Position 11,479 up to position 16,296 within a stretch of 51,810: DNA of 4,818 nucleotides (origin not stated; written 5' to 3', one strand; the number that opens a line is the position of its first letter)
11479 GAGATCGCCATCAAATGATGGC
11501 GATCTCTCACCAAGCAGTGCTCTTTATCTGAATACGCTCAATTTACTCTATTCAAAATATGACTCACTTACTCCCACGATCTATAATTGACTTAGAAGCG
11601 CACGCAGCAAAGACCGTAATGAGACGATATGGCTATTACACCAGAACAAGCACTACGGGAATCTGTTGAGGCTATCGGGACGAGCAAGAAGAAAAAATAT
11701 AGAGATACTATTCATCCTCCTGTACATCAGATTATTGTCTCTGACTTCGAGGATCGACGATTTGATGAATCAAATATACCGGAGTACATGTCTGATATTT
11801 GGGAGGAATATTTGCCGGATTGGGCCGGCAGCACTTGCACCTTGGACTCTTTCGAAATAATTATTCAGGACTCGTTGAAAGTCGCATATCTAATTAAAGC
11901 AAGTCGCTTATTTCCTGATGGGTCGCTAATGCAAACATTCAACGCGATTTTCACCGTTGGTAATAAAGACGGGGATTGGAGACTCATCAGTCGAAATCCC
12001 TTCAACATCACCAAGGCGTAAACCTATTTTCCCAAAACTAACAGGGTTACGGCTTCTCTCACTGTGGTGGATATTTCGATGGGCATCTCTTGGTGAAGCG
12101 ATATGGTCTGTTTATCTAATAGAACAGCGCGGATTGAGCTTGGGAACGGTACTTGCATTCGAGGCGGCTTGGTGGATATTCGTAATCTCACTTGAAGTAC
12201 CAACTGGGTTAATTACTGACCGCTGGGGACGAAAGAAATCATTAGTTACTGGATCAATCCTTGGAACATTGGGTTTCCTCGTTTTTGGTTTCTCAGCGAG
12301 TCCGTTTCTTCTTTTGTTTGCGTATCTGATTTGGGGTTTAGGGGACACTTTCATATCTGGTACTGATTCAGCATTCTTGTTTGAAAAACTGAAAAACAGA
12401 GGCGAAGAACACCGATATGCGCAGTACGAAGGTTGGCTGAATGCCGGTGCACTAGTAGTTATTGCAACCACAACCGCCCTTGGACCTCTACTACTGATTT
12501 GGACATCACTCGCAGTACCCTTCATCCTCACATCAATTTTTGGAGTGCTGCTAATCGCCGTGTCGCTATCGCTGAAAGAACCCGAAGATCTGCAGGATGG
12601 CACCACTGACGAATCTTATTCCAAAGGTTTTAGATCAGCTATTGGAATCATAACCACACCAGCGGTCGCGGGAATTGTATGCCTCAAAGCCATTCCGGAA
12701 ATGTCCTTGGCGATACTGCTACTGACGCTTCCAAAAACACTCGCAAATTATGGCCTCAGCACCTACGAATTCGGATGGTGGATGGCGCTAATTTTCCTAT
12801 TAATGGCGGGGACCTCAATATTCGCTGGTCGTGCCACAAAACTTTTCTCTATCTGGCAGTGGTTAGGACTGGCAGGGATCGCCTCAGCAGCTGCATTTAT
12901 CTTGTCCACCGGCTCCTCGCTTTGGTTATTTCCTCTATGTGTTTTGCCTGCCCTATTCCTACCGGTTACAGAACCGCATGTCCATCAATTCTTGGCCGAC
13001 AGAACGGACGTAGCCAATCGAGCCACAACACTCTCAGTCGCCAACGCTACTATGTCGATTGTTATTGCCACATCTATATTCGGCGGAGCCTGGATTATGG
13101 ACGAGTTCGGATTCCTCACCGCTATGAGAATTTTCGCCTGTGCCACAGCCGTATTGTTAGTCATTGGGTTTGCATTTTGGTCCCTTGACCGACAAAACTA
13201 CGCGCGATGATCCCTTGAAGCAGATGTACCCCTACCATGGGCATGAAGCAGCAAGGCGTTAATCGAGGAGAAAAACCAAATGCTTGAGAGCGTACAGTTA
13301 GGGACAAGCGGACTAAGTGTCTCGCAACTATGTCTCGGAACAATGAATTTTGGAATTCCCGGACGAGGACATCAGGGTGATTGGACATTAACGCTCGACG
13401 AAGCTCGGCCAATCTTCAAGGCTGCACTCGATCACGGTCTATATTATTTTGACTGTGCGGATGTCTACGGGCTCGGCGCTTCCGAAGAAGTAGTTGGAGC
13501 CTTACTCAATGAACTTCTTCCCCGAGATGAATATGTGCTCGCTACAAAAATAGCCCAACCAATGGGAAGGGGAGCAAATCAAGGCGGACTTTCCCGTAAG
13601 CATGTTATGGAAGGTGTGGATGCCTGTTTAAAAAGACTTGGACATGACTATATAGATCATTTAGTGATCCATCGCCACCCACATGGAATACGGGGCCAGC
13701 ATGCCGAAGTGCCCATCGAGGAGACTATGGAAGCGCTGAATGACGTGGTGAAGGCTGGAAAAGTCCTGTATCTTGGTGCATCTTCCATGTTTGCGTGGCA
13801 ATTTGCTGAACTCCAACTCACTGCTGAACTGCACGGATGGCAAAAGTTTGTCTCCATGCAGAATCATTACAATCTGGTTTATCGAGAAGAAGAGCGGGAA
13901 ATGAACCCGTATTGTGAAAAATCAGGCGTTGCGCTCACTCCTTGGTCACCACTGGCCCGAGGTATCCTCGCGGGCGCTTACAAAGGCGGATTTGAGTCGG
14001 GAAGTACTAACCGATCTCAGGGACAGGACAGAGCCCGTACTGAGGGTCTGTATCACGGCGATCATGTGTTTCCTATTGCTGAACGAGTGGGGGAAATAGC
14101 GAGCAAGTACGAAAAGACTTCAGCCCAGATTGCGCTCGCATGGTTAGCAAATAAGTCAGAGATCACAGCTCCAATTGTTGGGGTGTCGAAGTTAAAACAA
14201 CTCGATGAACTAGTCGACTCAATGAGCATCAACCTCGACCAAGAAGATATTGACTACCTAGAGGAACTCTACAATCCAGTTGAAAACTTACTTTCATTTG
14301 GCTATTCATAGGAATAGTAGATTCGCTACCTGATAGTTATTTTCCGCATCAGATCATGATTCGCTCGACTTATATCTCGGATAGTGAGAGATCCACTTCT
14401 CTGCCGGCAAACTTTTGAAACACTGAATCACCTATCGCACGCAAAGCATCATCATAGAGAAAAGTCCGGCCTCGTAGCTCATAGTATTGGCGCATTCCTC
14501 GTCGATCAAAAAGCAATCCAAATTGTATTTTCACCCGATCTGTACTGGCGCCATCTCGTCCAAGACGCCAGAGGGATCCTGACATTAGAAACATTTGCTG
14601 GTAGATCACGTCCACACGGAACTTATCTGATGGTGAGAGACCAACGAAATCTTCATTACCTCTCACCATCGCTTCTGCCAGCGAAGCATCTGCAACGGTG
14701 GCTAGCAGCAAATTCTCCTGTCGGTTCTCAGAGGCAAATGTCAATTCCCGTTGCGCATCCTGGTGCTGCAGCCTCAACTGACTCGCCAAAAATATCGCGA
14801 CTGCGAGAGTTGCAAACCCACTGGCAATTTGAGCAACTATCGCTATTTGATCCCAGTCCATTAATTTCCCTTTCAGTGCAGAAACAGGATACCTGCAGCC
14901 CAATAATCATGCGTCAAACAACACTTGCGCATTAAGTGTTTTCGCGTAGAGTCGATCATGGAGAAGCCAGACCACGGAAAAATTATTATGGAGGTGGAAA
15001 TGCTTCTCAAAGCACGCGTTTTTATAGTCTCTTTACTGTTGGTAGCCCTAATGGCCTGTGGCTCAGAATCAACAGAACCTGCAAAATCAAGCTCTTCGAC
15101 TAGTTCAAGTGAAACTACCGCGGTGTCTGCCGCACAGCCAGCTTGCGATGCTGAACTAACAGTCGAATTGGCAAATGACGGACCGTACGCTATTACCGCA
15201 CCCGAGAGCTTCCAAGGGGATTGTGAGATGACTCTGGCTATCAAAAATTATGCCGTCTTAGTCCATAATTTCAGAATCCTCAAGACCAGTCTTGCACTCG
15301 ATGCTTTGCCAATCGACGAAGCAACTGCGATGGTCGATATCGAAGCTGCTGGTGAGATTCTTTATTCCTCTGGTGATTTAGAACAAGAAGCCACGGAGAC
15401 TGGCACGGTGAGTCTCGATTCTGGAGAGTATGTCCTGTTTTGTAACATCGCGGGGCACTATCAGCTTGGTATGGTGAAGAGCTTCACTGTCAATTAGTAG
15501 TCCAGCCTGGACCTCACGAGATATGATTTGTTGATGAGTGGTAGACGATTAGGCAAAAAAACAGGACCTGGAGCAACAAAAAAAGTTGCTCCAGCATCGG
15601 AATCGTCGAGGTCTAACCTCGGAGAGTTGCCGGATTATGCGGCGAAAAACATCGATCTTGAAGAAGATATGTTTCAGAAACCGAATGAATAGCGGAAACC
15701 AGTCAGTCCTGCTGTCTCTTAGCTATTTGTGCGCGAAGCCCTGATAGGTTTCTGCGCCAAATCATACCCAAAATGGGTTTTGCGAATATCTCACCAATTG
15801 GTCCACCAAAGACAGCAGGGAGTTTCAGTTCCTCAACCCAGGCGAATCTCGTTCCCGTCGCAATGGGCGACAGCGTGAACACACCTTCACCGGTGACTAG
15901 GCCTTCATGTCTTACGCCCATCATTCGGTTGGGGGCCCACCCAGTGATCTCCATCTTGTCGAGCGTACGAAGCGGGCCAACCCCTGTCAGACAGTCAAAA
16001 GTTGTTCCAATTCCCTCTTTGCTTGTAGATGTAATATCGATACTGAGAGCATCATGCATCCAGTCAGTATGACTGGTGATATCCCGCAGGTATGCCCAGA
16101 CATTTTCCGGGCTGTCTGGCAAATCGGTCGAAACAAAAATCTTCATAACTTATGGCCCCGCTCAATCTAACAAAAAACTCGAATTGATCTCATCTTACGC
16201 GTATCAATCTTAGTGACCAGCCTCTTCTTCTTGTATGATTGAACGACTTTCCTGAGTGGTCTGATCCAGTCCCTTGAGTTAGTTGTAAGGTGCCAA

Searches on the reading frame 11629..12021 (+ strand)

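Call 3: search_protein_families(library=pfam, max_evalue=1, proteins=[window:11629-12021:+])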
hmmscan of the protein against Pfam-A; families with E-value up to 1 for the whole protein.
window:11629-12021:+ (130 aa): 2 families
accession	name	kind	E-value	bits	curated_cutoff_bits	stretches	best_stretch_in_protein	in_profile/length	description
PF04009.17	DUF356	-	0.082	13.6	29.9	1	27-42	76-91/106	Protein of unknown function (DUF356)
PF14133.12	DUF4300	-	0.2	11.7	27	1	23-86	37-98/252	Domain of unknown function (DUF4300)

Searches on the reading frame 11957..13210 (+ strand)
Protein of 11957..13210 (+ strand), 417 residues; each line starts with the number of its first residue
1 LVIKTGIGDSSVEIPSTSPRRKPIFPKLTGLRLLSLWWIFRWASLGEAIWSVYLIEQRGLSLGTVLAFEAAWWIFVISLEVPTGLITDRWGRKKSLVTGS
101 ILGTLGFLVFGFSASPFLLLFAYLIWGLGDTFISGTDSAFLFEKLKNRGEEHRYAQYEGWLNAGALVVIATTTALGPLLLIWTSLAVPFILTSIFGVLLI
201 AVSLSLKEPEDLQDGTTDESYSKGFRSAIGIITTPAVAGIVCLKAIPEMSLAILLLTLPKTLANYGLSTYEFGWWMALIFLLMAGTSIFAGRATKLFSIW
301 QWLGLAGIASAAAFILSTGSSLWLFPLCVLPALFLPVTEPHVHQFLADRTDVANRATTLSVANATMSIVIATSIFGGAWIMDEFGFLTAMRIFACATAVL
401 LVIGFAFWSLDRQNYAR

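Call 56: search_protein_families(library=pfam, max_evalue=0.01, proteins=[window:11957-13210:+])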
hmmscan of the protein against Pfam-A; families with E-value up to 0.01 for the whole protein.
window:11957-13210:+ (417 aa): 1 family
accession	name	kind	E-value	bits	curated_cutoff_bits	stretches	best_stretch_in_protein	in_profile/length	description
PF07690.21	MFS_1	-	1.7e-19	70.4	33.4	2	51-238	21-205/347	Major Facilitator Superfamily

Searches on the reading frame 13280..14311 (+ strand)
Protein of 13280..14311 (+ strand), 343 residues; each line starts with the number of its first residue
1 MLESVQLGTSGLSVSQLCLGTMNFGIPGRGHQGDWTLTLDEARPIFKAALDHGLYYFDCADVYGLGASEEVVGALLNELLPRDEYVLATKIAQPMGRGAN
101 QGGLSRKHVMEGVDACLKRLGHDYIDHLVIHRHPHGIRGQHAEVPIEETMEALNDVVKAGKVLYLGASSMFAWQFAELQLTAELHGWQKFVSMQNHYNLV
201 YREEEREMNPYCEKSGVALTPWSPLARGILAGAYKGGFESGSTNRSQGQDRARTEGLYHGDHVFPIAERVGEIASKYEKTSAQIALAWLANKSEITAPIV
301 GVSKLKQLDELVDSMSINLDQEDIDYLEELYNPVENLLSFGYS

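Call 56: search_protein_families(library=pfam, max_evalue=0.01, proteins=[window:13280-14311:+])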
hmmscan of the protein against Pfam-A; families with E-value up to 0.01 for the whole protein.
window:13280-14311:+ (343 aa): 1 family
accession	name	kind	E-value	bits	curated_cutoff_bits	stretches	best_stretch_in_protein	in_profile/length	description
PF00248.27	Aldo_ket_red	-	4.2e-67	226.7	24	1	17-331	2-290/291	Aldo/keto reductase family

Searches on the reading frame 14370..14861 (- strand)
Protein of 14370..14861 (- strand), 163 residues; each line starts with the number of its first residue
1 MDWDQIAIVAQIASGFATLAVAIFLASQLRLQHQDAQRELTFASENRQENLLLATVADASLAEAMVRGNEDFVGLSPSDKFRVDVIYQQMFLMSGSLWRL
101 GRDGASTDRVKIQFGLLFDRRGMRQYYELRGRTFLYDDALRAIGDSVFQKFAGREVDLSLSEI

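Call 3: search_protein_families(library=pfam, max_evalue=1, proteins=[window:14370-14861:-])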
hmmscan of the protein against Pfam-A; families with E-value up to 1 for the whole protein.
window:14370-14861:- (163 aa): 1 family
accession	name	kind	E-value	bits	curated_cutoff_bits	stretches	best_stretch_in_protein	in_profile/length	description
PF19560.4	DUF6082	-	0.05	13.6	26.7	1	9-128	11-120/163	Family of unknown function (DUF6082)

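Call 4: search_protein_families(library=ncbifam, max_evalue=1, proteins=[window:14370-14861:-])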
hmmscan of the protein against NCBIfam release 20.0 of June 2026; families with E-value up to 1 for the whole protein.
window:14370-14861:- (163 aa): 0 families

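Call 39: search_protein_families(library=padloc, max_evalue=1, proteins=[window:14370-14861:-])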
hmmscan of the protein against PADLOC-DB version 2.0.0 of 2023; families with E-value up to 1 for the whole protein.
window:14370-14861:- (163 aa): 0 families

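Call 40: search_protein_families(library=phrogs, max_evalue=1, proteins=[window:14370-14861:-])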
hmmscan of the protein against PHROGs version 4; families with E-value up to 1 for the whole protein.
window:14370-14861:- (163 aa): 0 families

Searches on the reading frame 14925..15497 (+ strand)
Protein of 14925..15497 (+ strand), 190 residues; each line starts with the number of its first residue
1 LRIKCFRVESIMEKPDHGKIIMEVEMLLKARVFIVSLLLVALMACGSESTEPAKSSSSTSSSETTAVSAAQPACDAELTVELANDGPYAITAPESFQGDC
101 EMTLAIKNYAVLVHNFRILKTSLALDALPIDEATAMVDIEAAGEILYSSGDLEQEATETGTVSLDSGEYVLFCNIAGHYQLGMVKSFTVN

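Call 56: search_protein_families(library=pfam, max_evalue=0.01, proteins=[window:14925-15497:+])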
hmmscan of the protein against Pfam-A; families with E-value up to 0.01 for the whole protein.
window:14925-15497:+ (190 aa): 1 family
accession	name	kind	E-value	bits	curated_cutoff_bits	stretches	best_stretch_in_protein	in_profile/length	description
PF06525.17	SoxE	-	0.003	17.5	21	1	101-186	48-135/149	Sulfocyanin (SoxE) domain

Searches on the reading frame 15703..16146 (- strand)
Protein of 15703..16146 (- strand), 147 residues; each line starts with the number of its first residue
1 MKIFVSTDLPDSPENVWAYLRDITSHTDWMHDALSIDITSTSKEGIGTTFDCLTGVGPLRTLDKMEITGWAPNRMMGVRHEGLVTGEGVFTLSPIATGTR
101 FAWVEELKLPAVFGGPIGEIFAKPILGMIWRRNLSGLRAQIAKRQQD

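Call 56: search_protein_families(library=pfam, max_evalue=0.01, proteins=[window:15703-16146:-])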
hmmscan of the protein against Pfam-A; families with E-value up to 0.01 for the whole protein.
window:15703-16146:- (147 aa): 1 family
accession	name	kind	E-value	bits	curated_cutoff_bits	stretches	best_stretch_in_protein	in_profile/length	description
PF10604.15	Polyketide_cyc2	-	1.1e-10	42.4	27.4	1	6-141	7-141/142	Polyketide cyclase / dehydrase and lipid transport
